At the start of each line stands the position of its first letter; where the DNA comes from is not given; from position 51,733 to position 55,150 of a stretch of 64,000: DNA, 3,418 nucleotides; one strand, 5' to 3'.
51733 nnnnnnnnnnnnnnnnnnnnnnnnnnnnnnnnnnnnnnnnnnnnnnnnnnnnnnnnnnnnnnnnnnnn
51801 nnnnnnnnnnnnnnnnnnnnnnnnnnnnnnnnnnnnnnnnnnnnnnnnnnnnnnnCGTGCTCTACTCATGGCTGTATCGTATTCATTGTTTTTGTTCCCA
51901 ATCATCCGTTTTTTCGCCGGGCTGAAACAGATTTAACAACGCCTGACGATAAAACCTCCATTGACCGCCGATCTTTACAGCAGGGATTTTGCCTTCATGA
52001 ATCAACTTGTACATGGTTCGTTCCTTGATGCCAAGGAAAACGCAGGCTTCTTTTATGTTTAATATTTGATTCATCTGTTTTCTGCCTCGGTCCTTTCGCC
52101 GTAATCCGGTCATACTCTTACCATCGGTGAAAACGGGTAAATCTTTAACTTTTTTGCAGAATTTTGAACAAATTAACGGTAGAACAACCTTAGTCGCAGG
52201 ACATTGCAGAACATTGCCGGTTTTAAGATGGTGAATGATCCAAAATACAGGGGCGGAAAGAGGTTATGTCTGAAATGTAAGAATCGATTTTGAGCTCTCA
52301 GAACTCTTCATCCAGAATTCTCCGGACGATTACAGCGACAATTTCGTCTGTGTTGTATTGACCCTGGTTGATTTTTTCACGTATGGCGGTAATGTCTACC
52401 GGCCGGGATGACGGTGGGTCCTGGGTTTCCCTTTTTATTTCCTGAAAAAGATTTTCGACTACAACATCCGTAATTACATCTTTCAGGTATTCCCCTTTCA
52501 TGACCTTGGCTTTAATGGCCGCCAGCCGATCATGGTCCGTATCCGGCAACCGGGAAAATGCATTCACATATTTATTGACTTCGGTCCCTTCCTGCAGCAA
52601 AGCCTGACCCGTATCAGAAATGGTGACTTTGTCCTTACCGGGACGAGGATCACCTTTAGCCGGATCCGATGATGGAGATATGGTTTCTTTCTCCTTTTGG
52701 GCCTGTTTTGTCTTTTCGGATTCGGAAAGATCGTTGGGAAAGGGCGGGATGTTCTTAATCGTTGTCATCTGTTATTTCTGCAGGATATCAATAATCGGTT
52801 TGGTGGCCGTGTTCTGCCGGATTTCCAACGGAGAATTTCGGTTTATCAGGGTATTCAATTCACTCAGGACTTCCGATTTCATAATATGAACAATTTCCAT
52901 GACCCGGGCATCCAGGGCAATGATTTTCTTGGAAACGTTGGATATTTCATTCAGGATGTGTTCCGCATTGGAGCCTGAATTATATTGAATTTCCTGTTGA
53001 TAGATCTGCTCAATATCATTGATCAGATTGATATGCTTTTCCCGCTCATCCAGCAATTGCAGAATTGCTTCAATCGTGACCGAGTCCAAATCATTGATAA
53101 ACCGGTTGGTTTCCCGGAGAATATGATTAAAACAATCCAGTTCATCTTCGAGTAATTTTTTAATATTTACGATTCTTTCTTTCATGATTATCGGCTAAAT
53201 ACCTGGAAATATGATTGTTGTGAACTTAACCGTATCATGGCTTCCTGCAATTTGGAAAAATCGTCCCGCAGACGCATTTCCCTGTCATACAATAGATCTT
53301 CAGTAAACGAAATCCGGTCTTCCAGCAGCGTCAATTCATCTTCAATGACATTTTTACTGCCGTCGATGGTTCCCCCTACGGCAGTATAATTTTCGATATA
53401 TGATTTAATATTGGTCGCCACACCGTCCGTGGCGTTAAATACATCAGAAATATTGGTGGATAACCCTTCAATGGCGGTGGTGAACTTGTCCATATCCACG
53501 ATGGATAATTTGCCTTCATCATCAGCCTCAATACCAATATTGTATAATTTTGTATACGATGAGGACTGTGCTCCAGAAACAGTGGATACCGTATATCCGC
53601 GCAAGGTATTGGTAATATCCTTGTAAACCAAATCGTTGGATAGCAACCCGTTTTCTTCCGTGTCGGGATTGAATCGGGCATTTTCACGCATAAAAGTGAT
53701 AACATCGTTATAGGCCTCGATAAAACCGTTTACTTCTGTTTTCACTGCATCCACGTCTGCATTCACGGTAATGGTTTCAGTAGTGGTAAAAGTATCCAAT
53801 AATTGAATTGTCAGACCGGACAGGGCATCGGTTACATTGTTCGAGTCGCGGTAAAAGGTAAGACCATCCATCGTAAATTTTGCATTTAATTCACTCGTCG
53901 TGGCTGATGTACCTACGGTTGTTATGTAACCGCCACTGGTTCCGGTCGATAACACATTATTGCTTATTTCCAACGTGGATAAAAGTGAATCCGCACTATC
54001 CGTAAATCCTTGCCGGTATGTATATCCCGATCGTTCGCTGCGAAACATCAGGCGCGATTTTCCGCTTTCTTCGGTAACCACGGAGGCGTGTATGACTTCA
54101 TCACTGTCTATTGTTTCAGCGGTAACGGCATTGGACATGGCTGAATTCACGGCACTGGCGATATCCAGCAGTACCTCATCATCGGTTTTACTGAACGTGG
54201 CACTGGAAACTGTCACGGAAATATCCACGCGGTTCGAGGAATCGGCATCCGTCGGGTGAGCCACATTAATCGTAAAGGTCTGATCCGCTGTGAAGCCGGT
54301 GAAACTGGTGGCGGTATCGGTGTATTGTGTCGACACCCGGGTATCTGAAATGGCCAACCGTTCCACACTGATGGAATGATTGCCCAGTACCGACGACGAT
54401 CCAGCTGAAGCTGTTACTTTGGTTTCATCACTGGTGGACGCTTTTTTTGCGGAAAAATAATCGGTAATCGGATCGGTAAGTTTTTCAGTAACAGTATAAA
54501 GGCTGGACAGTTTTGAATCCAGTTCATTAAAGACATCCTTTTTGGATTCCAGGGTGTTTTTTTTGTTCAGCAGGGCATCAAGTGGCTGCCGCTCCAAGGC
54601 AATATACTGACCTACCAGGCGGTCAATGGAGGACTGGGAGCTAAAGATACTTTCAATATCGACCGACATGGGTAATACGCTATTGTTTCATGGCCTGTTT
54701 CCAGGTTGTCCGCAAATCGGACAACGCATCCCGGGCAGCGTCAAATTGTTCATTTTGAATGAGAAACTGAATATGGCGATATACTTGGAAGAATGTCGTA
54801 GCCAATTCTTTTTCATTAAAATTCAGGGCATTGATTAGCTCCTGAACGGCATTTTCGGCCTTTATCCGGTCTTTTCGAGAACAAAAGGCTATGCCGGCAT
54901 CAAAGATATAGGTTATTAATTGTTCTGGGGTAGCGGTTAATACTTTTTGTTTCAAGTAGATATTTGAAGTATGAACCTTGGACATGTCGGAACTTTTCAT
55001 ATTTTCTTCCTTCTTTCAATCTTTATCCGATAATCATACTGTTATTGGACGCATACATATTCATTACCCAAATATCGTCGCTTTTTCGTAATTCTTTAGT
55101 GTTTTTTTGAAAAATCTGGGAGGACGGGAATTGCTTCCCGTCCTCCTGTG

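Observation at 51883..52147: Paralogous excisionase-type HTH proteins placed in late flagellar operons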

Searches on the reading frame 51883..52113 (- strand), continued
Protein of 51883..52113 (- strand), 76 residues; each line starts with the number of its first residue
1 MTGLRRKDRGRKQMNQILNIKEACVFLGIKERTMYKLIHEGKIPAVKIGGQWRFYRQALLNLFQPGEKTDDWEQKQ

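Call 68: find_encoding_contigs(protein=P0187, flank=6000, max_places=1)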
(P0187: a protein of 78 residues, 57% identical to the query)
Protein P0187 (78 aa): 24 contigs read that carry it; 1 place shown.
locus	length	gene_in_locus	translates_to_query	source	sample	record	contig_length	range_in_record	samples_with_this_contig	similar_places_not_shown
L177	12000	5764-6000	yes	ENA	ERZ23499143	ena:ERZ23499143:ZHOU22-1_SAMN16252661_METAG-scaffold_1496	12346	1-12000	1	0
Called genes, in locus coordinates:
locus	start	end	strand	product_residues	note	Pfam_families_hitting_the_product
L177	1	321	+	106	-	?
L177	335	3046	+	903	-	PF02465:FliD_N, PF07196:Flagellin_IN (weak), PF07195:FliD_C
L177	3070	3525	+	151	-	PF02561:FliS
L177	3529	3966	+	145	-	PF05130:FlgN, PF22128:Alp7A_like_C (weak)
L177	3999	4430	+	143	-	-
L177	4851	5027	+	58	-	-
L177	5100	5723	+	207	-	PF18921:Cyanophycin_syn (weak)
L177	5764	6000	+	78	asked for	PF12728:HTH_17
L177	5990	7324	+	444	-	PF02985:HEAT (faint), PF12717:Cnd1 (faint), PF13646:HEAT_2, PF23271:HEAT_GCN1 (faint), PF03130:HEAT_PBS (faint), PF13513:HEAT_EZ (faint), PF13646:HEAT_2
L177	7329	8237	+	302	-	PF08668:HDOD, PF01966:HD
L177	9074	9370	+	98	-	PF00072:Response_reg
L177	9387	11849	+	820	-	PF01627:Hpt, PF02895:H-kinase_dim, PF02518:HATPase_c, PF01584:CheW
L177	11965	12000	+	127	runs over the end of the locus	?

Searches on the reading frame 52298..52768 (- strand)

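Call 4: search_protein_families(library=pfam, proteins=[window:52298-52768:-], max_evalue=0.01)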
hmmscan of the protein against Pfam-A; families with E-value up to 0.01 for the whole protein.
window:52298-52768:- (156 aa): 1 family
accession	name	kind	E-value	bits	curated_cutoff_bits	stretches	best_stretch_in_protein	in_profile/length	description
PF04316.19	FlgM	-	1.5e-09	38.3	25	1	46-97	1-43/55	Anti-sigma-28 factor, FlgM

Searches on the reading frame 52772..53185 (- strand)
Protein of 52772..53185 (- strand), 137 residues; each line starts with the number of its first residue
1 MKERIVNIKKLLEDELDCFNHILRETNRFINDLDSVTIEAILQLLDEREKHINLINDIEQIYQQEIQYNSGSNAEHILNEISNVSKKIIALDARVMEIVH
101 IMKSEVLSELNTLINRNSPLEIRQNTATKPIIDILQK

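Call 4: search_protein_families(library=pfam, proteins=[window:52772-53185:-], max_evalue=0.01)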
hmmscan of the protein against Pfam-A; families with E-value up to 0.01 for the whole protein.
window:52772-53185:- (137 aa): 2 families
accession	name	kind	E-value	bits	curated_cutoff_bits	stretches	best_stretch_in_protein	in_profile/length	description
PF11380.13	Stealth_CR2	-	0.0059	17.2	39.4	1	29-104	21-97/108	Stealth protein CR2, conserved region 2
PF05549.16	Allexi_40kDa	-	0.0083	16.1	26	1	11-106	46-145/271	Allexivirus 40kDa protein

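Call 54: search_protein_families(library=ncbifam, proteins=[window:52772-53185:-], max_evalue=0.01)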
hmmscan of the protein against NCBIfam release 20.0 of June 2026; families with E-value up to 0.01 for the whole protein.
window:52772-53185:- (137 aa): 2 families
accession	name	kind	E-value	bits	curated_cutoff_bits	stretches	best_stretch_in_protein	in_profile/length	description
NF004954.0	PRK06299.1-4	equivalog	0.00097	17.4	727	1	3-136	427-553/560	30S ribosomal protein S1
NF005385.0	PRK06930.1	subfamily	0.0046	16.7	136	1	20-86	90-156/170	positive control sigma-like factor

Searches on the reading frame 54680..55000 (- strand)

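Call 4: search_protein_families(library=pfam, proteins=[window:54680-55000:-], max_evalue=0.01)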
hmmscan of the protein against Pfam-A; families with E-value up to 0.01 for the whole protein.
window:54680-55000:- (106 aa): 2 families
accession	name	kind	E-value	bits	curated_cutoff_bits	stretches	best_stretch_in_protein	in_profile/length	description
PF02561.19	FliS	-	1.8e-10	41.6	26.7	1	13-104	2-115/115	Flagellar protein FliS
PF21064.2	Reovirus_L2_N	-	0.0056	17.2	27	1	43-94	30-81/142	Reovirus core-spike protein lambda-2 (L2), N-terminal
